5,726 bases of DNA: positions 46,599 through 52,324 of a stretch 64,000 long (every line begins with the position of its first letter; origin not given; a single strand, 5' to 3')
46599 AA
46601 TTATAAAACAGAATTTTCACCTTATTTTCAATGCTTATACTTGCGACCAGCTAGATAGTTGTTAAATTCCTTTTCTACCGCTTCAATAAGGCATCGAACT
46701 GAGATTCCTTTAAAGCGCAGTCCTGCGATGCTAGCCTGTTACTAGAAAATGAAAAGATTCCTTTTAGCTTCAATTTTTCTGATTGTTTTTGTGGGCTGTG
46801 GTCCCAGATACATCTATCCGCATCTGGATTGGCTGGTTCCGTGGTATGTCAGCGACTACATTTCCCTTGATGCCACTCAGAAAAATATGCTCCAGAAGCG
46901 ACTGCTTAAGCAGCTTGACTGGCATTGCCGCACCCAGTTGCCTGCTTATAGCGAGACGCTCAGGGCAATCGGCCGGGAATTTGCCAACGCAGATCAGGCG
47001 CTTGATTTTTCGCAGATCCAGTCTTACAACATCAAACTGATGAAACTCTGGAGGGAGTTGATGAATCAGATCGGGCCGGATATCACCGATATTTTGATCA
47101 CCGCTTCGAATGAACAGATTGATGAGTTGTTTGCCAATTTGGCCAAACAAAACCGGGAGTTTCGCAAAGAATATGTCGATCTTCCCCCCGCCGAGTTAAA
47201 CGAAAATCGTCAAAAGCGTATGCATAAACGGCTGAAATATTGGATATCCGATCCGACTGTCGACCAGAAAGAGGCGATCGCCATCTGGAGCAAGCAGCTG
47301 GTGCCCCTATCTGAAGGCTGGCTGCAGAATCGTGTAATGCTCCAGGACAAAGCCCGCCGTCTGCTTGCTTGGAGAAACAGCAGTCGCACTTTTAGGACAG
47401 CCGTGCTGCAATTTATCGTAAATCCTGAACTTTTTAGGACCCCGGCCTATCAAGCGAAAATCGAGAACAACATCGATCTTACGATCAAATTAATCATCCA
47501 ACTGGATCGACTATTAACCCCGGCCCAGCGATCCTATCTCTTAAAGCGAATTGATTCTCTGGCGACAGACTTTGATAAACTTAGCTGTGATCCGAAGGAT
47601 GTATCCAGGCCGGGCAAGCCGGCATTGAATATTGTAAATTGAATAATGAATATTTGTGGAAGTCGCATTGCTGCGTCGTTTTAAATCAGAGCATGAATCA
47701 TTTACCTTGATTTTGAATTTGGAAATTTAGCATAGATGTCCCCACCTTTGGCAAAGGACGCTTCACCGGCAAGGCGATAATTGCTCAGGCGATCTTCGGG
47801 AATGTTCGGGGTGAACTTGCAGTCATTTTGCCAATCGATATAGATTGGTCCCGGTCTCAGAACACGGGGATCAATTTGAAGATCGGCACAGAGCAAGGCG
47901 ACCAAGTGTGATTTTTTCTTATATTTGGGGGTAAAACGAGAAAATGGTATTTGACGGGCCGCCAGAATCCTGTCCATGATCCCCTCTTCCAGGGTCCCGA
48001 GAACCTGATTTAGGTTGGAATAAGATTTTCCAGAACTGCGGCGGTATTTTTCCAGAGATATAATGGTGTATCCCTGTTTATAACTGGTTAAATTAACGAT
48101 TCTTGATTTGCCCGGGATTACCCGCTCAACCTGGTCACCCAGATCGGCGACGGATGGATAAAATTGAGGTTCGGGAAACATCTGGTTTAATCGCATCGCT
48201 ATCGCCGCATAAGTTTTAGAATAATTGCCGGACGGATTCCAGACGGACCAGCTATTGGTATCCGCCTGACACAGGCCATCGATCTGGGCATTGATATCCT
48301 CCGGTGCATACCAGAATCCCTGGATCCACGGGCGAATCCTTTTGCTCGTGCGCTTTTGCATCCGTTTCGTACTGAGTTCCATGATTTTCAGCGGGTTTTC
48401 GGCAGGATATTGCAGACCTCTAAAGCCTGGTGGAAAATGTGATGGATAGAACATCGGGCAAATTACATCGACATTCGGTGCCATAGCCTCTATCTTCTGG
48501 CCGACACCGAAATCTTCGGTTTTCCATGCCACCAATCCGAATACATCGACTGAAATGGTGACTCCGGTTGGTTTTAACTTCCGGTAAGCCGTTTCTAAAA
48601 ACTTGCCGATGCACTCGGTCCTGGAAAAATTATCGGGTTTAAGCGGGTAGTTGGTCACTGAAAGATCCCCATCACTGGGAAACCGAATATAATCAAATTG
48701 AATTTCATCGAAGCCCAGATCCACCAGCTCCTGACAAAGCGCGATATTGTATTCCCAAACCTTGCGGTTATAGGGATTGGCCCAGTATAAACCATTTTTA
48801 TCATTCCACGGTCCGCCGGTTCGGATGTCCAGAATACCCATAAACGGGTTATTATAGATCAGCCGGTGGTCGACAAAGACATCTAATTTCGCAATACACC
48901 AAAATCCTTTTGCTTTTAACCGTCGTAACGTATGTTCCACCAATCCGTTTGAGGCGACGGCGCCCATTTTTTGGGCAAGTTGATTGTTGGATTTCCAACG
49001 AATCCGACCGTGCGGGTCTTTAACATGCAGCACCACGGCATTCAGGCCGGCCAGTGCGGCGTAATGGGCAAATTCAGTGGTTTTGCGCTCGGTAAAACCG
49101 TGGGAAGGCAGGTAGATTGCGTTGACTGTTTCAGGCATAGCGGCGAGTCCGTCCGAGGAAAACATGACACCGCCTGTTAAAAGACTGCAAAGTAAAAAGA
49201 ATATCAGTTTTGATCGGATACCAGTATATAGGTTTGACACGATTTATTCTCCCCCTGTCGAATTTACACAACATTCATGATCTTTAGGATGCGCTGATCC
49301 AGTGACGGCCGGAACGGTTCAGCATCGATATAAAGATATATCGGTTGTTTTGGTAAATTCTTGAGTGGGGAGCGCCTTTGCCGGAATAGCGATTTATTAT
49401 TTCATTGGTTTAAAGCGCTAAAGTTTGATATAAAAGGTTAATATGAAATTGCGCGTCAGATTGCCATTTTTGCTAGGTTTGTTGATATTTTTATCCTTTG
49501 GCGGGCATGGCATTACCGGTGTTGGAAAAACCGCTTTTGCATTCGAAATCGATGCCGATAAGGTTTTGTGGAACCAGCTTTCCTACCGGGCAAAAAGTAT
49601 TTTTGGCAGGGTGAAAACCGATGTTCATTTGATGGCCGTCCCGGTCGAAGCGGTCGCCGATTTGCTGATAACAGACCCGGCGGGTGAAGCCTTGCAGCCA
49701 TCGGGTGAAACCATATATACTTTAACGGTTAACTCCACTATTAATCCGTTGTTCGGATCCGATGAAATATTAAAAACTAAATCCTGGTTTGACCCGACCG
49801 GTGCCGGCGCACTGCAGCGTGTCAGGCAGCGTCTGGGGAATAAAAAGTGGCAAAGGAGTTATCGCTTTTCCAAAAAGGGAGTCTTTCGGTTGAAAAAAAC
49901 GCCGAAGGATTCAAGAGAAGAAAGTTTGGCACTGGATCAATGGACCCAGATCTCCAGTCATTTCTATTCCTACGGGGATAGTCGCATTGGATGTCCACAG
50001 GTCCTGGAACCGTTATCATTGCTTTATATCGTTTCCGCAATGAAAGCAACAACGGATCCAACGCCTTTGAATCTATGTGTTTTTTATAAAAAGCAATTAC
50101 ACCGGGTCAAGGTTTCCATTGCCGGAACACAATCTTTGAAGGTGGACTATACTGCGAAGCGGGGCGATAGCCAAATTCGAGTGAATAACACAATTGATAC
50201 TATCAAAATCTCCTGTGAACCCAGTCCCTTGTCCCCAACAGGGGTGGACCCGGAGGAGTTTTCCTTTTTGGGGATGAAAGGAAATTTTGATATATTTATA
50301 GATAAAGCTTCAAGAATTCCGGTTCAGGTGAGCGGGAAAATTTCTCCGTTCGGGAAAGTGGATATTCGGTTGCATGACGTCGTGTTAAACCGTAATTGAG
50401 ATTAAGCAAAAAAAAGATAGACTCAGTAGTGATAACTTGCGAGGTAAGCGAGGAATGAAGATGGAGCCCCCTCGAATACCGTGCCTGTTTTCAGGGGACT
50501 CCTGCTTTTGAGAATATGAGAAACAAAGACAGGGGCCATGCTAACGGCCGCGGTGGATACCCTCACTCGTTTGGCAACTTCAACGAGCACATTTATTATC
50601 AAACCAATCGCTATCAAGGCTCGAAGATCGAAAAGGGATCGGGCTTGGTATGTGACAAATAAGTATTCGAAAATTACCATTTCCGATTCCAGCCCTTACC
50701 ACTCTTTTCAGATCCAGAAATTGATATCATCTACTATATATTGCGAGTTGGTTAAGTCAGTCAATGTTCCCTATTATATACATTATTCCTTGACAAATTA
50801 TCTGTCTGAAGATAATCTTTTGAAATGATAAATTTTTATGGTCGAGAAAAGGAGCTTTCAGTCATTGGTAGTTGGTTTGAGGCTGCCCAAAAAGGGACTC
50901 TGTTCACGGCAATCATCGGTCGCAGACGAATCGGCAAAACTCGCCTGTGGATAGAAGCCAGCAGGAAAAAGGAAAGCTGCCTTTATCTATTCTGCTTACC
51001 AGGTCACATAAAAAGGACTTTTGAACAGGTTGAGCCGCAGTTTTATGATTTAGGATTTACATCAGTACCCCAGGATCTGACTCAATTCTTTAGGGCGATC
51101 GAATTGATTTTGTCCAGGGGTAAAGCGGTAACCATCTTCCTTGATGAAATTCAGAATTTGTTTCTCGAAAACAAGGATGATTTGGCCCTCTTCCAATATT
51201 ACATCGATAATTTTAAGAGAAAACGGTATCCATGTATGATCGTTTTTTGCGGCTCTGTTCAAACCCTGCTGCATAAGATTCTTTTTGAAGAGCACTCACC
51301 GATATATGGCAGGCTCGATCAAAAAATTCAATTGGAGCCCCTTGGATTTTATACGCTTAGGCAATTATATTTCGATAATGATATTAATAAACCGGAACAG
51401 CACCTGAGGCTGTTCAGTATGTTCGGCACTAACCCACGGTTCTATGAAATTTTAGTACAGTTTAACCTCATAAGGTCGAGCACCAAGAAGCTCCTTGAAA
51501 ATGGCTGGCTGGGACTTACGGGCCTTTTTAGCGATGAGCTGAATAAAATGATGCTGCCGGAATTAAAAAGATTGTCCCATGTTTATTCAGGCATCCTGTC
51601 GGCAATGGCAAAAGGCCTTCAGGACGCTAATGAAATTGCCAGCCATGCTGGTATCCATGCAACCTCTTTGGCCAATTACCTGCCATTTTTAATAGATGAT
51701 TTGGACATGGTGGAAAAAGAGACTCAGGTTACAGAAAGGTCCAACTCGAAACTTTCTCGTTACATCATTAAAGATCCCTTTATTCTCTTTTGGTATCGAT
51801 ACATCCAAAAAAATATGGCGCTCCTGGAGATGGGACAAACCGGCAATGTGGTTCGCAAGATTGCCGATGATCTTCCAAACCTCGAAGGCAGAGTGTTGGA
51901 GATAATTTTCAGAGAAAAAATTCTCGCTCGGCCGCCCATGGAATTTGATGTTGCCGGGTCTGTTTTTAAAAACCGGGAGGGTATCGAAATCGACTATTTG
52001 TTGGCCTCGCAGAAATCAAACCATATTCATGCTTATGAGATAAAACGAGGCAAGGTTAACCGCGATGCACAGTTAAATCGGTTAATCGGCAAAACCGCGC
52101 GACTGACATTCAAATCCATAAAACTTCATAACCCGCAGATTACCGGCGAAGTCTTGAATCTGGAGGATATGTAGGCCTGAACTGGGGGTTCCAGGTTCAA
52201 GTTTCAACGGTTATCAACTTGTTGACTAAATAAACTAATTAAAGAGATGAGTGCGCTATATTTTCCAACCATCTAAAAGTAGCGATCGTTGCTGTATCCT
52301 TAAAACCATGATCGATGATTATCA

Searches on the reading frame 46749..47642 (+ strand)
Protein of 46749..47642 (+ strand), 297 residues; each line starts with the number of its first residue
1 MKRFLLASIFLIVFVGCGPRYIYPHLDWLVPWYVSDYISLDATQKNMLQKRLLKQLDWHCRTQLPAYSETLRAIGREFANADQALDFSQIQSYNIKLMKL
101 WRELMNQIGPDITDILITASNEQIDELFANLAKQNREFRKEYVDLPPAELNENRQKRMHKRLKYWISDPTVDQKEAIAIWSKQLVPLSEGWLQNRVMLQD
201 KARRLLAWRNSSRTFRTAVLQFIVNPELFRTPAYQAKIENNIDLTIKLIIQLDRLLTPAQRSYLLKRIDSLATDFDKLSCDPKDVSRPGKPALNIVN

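Call 34: search_protein_families(library=pfam, proteins=[window:46749-47642:+], max_evalue=0.001)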
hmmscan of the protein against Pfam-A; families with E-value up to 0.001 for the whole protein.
window:46749-47642:+ (297 aa): 1 family
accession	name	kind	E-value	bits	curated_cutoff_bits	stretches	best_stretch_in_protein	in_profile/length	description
PF19795.4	DUF6279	-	4.4e-28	99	27.7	1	36-234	1-194/195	Family of unknown function (DUF6279)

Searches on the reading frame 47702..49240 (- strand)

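Call 34: search_protein_families(library=pfam, proteins=[window:47702-49240:-], max_evalue=0.001)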
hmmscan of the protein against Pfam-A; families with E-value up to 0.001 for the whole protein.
window:47702-49240:- (512 aa): 1 family
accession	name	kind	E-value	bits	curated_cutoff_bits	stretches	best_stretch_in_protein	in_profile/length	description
PF13200.12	DUF4015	-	1.5e-82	277.6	27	1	41-340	1-313/313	Putative glycosyl hydrolase domain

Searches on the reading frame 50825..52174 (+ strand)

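Call 34: search_protein_families(library=pfam, proteins=[window:50825-52174:+], max_evalue=0.001)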
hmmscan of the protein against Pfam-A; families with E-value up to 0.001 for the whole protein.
window:50825-52174:+ (449 aa): 5 families
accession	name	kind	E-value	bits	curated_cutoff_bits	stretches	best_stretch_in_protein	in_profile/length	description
PF01637.24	ATPase_2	-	3.1e-11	43.9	33.2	1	4-183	1-192/225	ATPase domain predominantly from Archaea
PF03008.20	DUF234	-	4.3e-08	33.9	22.5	1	323-411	1-92/100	Archaea bacterial proteins of unknown function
PF13173.12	AAA_14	-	8.8e-06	26.2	27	1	28-175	5-125/129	AAA domain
PF13401.12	AAA_22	-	2.6e-05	25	27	1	24-144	4-123/130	AAA domain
PF13635.12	DUF4143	-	0.00084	19.6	28.1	0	253-408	19-159/160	Domain of unknown function (DUF4143)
